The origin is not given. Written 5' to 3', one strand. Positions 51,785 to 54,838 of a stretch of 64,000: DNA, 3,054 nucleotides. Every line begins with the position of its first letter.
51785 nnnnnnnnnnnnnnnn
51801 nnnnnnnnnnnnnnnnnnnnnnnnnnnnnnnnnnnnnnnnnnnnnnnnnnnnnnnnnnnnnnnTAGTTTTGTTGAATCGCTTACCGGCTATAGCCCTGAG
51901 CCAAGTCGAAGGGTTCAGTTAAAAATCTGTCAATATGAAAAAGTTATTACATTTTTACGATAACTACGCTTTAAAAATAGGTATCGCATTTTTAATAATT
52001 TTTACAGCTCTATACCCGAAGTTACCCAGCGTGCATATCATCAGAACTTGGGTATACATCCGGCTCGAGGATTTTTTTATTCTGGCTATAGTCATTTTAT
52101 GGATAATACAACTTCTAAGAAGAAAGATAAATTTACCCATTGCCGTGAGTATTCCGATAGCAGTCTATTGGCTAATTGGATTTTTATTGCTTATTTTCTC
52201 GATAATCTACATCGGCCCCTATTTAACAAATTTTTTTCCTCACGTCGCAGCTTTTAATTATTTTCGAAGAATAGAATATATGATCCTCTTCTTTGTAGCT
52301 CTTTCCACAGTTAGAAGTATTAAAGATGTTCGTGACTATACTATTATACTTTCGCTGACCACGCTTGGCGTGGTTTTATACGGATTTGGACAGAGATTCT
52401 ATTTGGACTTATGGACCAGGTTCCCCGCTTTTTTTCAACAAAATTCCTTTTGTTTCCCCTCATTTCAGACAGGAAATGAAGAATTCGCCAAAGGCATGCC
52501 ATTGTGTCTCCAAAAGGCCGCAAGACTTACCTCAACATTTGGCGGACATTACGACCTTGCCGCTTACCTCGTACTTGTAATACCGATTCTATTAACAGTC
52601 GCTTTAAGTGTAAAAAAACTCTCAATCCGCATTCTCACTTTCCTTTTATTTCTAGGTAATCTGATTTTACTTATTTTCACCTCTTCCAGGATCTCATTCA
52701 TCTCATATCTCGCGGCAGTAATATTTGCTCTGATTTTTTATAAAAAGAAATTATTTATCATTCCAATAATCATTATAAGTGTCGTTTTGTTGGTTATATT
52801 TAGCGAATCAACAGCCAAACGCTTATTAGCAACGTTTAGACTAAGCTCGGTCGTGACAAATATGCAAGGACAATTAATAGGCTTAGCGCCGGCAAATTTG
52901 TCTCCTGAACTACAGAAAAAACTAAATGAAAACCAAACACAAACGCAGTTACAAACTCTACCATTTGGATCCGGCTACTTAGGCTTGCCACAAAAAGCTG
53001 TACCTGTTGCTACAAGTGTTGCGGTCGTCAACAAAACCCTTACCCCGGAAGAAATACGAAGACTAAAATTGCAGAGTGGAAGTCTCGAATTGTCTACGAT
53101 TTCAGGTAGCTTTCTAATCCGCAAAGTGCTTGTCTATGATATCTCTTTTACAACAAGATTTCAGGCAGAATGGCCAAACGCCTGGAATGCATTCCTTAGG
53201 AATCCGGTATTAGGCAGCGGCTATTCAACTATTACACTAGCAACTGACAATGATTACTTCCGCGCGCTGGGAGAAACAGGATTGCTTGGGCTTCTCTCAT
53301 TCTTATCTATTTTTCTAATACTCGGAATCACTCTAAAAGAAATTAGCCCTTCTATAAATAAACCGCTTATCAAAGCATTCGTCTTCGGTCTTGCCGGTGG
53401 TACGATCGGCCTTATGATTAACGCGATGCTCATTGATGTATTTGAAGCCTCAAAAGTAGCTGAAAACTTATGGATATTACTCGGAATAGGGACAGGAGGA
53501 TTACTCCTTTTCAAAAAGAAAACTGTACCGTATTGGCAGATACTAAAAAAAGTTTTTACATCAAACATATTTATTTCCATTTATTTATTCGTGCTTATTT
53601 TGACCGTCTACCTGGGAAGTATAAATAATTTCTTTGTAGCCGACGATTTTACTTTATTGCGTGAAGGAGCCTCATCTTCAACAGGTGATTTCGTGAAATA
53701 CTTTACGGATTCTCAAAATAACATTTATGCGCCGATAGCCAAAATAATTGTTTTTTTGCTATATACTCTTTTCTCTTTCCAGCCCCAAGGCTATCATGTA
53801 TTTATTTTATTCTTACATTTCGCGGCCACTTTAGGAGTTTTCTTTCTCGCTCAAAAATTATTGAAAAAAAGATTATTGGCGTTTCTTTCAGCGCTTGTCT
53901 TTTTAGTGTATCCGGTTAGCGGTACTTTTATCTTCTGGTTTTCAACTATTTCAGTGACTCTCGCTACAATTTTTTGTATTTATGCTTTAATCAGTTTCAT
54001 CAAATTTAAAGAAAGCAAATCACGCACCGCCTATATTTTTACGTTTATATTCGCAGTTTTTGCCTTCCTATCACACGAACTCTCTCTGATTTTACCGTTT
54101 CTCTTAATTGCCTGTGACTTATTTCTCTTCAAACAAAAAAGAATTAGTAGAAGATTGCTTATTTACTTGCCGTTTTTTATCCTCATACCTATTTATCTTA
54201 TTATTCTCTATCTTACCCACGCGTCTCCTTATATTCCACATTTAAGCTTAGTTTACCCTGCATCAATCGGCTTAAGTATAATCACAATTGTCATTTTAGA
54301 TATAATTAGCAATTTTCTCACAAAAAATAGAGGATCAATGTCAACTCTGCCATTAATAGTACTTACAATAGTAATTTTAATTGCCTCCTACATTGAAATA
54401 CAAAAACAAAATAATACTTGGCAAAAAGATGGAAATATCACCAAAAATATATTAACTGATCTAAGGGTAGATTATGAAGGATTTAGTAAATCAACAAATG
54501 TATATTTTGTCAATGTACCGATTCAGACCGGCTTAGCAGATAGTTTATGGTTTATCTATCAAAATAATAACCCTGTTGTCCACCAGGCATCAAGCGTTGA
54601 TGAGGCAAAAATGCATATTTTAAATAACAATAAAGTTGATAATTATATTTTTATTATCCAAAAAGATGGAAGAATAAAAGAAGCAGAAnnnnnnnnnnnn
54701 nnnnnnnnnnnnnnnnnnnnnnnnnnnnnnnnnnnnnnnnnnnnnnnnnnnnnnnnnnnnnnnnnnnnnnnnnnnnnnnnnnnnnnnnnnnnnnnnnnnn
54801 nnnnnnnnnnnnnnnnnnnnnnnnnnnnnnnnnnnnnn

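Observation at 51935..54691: Unusual single-polypeptide fusion of a Wzy_C (ligase/O-OTase) domain with a GT-C-like domain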

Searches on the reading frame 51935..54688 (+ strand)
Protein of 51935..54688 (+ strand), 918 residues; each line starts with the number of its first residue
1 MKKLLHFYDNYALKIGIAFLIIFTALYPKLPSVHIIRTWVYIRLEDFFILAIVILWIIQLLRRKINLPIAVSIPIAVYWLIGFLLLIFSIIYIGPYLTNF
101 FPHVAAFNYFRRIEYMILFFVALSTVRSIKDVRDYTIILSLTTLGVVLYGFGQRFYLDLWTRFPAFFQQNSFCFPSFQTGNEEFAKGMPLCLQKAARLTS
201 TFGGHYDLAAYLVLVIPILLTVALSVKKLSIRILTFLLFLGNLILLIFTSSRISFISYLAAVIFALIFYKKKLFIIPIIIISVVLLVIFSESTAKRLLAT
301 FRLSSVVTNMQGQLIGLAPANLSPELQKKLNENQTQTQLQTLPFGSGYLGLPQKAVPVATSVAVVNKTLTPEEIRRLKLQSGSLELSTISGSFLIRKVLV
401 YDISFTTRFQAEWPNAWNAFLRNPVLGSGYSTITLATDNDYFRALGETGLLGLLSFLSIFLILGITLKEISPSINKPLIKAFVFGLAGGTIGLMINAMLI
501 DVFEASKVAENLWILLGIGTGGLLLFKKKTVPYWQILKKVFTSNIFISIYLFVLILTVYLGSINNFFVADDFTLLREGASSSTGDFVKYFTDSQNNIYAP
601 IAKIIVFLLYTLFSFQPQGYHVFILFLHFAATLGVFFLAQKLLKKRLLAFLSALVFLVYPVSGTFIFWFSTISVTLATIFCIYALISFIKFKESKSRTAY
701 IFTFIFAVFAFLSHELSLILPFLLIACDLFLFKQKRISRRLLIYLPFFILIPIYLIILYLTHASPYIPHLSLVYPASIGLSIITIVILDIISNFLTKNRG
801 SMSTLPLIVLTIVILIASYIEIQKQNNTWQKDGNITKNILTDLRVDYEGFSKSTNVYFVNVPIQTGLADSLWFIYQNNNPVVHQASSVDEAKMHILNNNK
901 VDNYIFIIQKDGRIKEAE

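Call 3: search_protein_families(library=pfam, proteins=[window:51935-54688:+], max_evalue=1)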
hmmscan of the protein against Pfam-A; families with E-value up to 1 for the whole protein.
window:51935-54688:+ (918 aa): 1 family
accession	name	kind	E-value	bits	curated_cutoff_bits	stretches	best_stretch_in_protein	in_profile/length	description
PF04932.20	Wzy_C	-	1.1e-06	28.9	31.7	2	402-457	78-149/149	O-Antigen ligase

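Call 4: search_protein_families(library=ncbifam, proteins=[window:51935-54688:+], max_evalue=1)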
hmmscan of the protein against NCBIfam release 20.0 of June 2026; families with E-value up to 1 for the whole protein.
window:51935-54688:+ (918 aa): 1 family
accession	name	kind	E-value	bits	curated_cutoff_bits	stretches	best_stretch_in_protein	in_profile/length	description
TIGR00947.1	2A73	equivalog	0.00057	19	366.4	1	193-306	159-273/425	IctB family putative bicarbonate transporter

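Call 10: find_homologous_proteins(query=window:51935-54688:+, max_evalue=1e-10)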
Query window:51935-54688:+ (918 aa): 2417 proteins with E <= 1e-10 among 8000 candidates; the best 120 are listed.
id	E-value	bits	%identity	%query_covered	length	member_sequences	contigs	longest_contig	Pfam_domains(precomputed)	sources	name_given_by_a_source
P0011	0.0e+0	1970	100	100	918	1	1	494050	PF04932.21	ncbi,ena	-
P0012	0.0e+0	1241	62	100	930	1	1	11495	-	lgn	-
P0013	0.0e+0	1217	62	100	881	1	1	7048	PF04932.21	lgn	-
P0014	0.0e+0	1211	60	100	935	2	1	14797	PF04932.21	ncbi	-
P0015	0.0e+0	1204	61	100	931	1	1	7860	PF04932.21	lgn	-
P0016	0.0e+0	1173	60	100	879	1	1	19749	PF04932.21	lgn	-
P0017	0.0e+0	1172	61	100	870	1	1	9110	PF04932.21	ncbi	-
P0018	0.0e+0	1168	60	100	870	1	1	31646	PF04932.21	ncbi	-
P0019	0.0e+0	1165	60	100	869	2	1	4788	-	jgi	jgi:hypothetical protein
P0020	0.0e+0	1153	60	98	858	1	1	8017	PF04932.21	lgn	-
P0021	0.0e+0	1140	58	100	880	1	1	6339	-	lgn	-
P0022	0.0e+0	1138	56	100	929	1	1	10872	PF10131.16,PF04932.21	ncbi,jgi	jgi:hypothetical protein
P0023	0.0e+0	1136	59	100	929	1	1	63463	-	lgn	-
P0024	0.0e+0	1131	62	83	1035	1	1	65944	-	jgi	jgi:hypothetical protein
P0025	0.0e+0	1117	64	83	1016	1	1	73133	PF04932.21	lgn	-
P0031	0.0e+0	1086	63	82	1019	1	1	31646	-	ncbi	-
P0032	0.0e+0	1083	61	83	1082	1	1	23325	-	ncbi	-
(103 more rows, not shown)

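Call 17: find_encoding_contigs(protein=P0011, flank=10000, max_places=2)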
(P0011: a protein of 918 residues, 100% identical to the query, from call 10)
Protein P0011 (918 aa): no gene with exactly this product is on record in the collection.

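Call 18: find_encoding_contigs(protein=P0018, flank=10000, max_places=2)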
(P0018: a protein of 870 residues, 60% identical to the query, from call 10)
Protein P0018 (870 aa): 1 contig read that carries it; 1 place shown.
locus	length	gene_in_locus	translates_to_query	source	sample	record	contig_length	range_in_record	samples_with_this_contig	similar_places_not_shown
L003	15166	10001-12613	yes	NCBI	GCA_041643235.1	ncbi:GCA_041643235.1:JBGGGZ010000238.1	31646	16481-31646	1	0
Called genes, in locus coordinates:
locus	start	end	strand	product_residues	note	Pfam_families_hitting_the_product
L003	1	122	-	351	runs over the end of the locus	PF00288:GHMP_kinases_N, PF08544:GHMP_kinases_C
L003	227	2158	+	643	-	-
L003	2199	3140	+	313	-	PF00535:Glycos_transf_2, PF10111:Glyco_tranf_2_2 (weak)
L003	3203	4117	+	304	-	PF00005:ABC_tran, PF13304:AAA_21 (faint)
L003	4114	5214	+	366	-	PF12698:ABC2_membrane_3, PF01061:ABC2_membrane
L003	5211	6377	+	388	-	PF12679:ABC2_membrane_2 (weak), PF12698:ABC2_membrane_3, PF01061:ABC2_membrane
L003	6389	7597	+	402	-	PF25019:LRR_R13L1-DRL21 (faint), PF23598:LRR_14 (weak), PF13855:LRR_8 (weak), PF23598:LRR_14, PF12799:LRR_4 (weak), PF14580:LRR_9 (weak), PF13855:LRR_8, PF12799:LRR_4, +2 more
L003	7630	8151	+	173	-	PF13439:Glyco_transf_4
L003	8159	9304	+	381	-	PF13439:Glyco_transf_4, PF20706:GT4-conflict, PF00534:Glycos_transf_1, PF13692:Glyco_trans_1_4, PF13524:Glyco_trans_1_2 (weak)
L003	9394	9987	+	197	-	PF25084:LbH_EIF2B (faint), PF25087:GMPPB_C (faint), PF00132:Hexapep, PF14602:Hexapep_2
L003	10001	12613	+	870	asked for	PF04932:Wzy_C (faint)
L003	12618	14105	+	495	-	PF02366:PMT, PF13231:PMT_2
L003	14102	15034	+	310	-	PF00535:Glycos_transf_2, PF10111:Glyco_tranf_2_2 (weak), PF13641:Glyco_tranf_2_3, PF13632:Glyco_trans_2_3 (weak)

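Call 19: find_encoding_contigs(protein=P0031, flank=10000, max_places=2)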
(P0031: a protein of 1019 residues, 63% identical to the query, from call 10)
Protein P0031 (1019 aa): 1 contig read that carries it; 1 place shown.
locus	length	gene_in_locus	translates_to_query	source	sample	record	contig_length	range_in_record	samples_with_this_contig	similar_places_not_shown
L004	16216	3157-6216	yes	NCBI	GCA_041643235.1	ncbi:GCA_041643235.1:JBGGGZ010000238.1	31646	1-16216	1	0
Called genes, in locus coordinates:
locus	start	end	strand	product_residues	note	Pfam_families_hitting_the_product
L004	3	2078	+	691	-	?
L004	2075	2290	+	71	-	-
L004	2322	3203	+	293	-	PF00535:Glycos_transf_2, PF10111:Glyco_tranf_2_2, PF13641:Glyco_tranf_2_3, PF13632:Glyco_trans_2_3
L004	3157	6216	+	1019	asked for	-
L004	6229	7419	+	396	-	PF13439:Glyco_transf_4, PF00534:Glycos_transf_1, PF13692:Glyco_trans_1_4, PF13524:Glyco_trans_1_2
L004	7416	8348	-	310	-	PF01370:Epimerase, PF04321:RmlD_sub_bind, PF02719:Polysacc_synt_2, PF16363:GDP_Man_Dehyd, PF07993:NAD_binding_4 (weak)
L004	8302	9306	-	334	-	PF01408:GFO_IDH_MocA, PF02894:GFO_IDH_MocA_C, PF22725:GFO_IDH_MocA_C3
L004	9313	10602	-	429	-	PF03721:UDPG_MGDP_dh_N, PF00984:UDPG_MGDP_dh, PF03720:UDPG_MGDP_dh_C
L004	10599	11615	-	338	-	PF01073:3Beta_HSD, PF01370:Epimerase, PF02719:Polysacc_synt_2, PF04321:RmlD_sub_bind, PF07993:NAD_binding_4 (faint), PF13460:NAD_binding_10, PF16363:GDP_Man_Dehyd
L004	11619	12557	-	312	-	PF01073:3Beta_HSD, PF01370:Epimerase, PF02719:Polysacc_synt_2, PF04321:RmlD_sub_bind, PF07993:NAD_binding_4 (faint), PF13460:NAD_binding_10 (weak), PF16363:GDP_Man_Dehyd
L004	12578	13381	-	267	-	PF00923:TAL_FSA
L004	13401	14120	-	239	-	PF13580:SIS_2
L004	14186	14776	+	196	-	PF08645:PNK3P (weak), PF00702:Hydrolase (weak), PF13419:HAD_2 (weak), PF13242:Hydrolase_like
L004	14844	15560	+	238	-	PF00483:NTP_transferase, PF12804:NTP_transf_3 (weak)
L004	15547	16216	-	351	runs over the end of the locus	PF00288:GHMP_kinases_N, PF08544:GHMP_kinases_C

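Call 31: search_protein_families(library=pfam, alignment_id=A3, max_evalue=0.1)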
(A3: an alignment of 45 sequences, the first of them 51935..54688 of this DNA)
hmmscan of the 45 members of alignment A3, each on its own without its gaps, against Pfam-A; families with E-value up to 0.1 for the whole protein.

A. member 1, window:51935-54688:+ (918 aa): 1 family
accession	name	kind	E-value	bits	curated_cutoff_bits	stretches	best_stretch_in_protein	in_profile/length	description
PF04932.20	Wzy_C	-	1.1e-06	28.9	31.7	2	402-457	78-149/149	O-Antigen ligase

B. families by the number of members that match (of 45 scanned): 12 families
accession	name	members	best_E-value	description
PF04932.20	Wzy_C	43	7.8e-09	O-Antigen ligase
PF10131.15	PTPS_related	4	5.1e-07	6-pyruvoyl-tetrahydropterin synthase related domain; membrane protein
PF13231.12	PMT_2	2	6.7e-05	Dolichyl-phosphate-mannose-protein mannosyltransferase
PF03176.21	MMPL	1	0.0018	MMPL family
PF12943.12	DUF3839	1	0.0021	Protein of unknown function (DUF3839)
PF00032.22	Cytochrom_B_C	1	0.013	Cytochrome b(C-terminal)/b6/petD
PF13808.11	DDE_Tnp_1_assoc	1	0.026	DDE_Tnp_1-associated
PF06781.17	CrgA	1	0.04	Cell division protein CrgA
PF13786.12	DUF4179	1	0.043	Domain of unknown function (DUF4179)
PF17251.8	Pom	1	0.054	Protochlamydia outer membrane protein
PF05593.20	RHS_repeat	1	0.055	RHS Repeat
PF09125.15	COX2-transmemb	1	0.071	Cytochrome C oxidase subunit II, transmembrane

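Call 52: predict_structure(alignment_id=A2)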
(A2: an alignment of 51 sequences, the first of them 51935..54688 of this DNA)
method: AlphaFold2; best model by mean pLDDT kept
length: 918 residues; sequences in the alignment: 51
mean_pLDDT: 78.1   pTM: 0.76
mean pLDDT of the five models: 78.1, 78.0, 76.8, 74.1, 73.0
residues with pLDDT >= 90: 326; 70-90: 351; 50-70: 129; < 50: 112
segments of 3 or more residues with pLDDT < 50: 37-40, 175-190, 200-203, 319-323, 325-346, 352-369, 378-395, 405-407, 432-439
pLDDT, mean of each block of 10 residues (from residue 1): 86 92 75 50 77 91 86 91 86 74 76 86 93 95 88 71 72 47 40 51 66 94 93 93 86 86 95 93 85 56 53 50 45 35 46 41 35 52 30 49 49 68 77 41 73 88 94 93 96 80 62 94 91 92 93 92 85 84 81 81 90 80 94 96 93 95 88 93 95 91 95 90 88 71 88 88 69 88 94 77 85 94 92 83 76 84 71 79 86 84 84 77
secondary structure, 60 per line:
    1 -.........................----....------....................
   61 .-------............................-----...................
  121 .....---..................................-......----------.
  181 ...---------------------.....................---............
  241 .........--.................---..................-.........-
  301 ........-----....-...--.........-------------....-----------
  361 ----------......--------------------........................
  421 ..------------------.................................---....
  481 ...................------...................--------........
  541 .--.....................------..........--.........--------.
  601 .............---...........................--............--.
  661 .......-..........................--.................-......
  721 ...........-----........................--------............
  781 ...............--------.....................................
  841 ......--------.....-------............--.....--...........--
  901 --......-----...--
elements in order (helices of 4 or more, strands of 3 or more residues): H2-26 E31-34 E41-43 H44-61 H69-96 H102-125 H129-162 H164-169 H180-183 H205-225 H229-249 H252-268 H272-289 H291-299 E301-308 E314-317 H324-332 E346-349 H371-376 E397-402 H403-422 H441-473 H477-499 H506-524 H533-541 H544-564 H571-580 H583-591 H600-613 H617-643 H646-657 H660-667 H669-694 H697-713 H715-731 H737-760 H769-795 H804-846 E855-859 H867-878 E881-885 H888-898 E903-908 E914-916

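Call 54: fold_search(model_id=the predicted structure, library=pdb)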
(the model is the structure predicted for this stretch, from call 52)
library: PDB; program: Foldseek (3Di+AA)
matches with E <= 10: 102; with E <= 0.001: 0
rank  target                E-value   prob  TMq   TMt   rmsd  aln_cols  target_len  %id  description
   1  7tpg_B                1.1e-03  1.00  0.26  0.52  10.9       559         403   14  Single-Particle Cryo-EM Structure of the WaaL O-antigen ligase in its ligand bound state (released 2022-04-06)
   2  5f15                  1.4e-02  1.00  0.24  0.37  13.7       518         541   11  Crystal Structure of ArnT from Cupriavidus metallidurans bound to Undecaprenyl phosphate (released 2016-02-17)
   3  5ezm                  2.2e-02  1.00  0.25  0.39  13.1       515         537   11  Crystal Structure of ArnT from Cupriavidus metallidurans in the apo state (released 2016-02-17)
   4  9e61_B                3.3e-02  1.00  0.19  0.24   5.8       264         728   13  Cryo-EM structure of Saccharomyces cerevisiae Pmt4 apo form (released 2025-10-15)
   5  9e61_A                4.2e-02  1.00  0.19  0.24   5.8       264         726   13  Cryo-EM structure of Saccharomyces cerevisiae Pmt4 apo form (released 2025-10-15)
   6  9e6i_B                4.2e-02  1.00  0.19  0.24   5.8       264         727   13  Cryo-EM structure of Saccharomyces cerevisiae Pmt4-Ccw5 complex (released 2025-10-15)
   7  8age_A                4.3e-02  1.00  0.27  0.36  10.1       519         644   12  Structure of yeast oligosaccharylransferase complex with acceptor peptide bound (released 2022-12-07)
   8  6s7t_A                5.3e-02  1.00  0.21  0.26  16.0       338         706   14  Cryo-EM structure of human oligosaccharyltransferase complex OST-B (released 2019-12-18)
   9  5ogl_A                6.9e-02  1.00  0.25  0.31   9.8       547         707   12  Structure of bacterial oligosaccharyltransferase PglB in complex with an acceptor peptide and an lipid-linked oligosac (released 2017-10-25)
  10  6p25_B                7.5e-02  1.00  0.18  0.24  17.4       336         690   12  Structure of S. cerevisiae protein O-mannosyltransferase Pmt1-Pmt2 complex bound to the sugar donor and a peptide acce (released 2019-07-10)
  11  7oci_F                8.1e-02  1.00  0.26  0.36  11.8       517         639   12  Cryo-EM structure of yeast Ost6p containing oligosaccharyltransferase complex (released 2022-02-16)
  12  7zli_A                8.4e-02  1.00  0.24  0.31  12.8       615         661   10  Cryo-EM structure of C-mannosyltransferase CeDPY19, in complex with Dol25-P-Man and bound to CMT2-Fab and anti-Fab nan (released 2023-01-11)
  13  3rce_A                1.0e-01  1.00  0.26  0.34   8.0       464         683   12  Bacterial oligosaccharyltransferase PglB (released 2011-06-15)
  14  6gxc_A                1.6e-01  1.00  0.25  0.32   9.0       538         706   12  Bacterial oligosaccharyltransferase PglB in complex with an inhibitory peptide and a reactive lipid-linked oligosaccha (released 2018-11-14)
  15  3waj                  4.0e-01  0.99  0.20  0.23  14.5       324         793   13  Crystal structure of the Archaeoglobus fulgidus oligosaccharyltransferase (O29867_ARCFU) complex with Zn and sulfate (released 2013-10-30)
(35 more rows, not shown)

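Call 65: list_cluster_members(proteins=[P0011, P0014, P0025])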
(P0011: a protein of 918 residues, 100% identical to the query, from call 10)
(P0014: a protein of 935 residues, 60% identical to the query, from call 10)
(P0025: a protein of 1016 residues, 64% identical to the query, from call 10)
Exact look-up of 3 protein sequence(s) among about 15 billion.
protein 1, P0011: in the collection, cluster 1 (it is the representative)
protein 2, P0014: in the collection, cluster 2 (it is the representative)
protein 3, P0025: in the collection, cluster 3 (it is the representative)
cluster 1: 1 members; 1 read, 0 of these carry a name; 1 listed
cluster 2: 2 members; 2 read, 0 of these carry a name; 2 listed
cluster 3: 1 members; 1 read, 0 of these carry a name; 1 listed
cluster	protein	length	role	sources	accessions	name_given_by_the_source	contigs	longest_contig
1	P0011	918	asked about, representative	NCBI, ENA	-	-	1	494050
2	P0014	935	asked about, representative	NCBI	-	-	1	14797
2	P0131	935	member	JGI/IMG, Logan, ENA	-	-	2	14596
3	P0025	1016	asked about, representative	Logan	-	-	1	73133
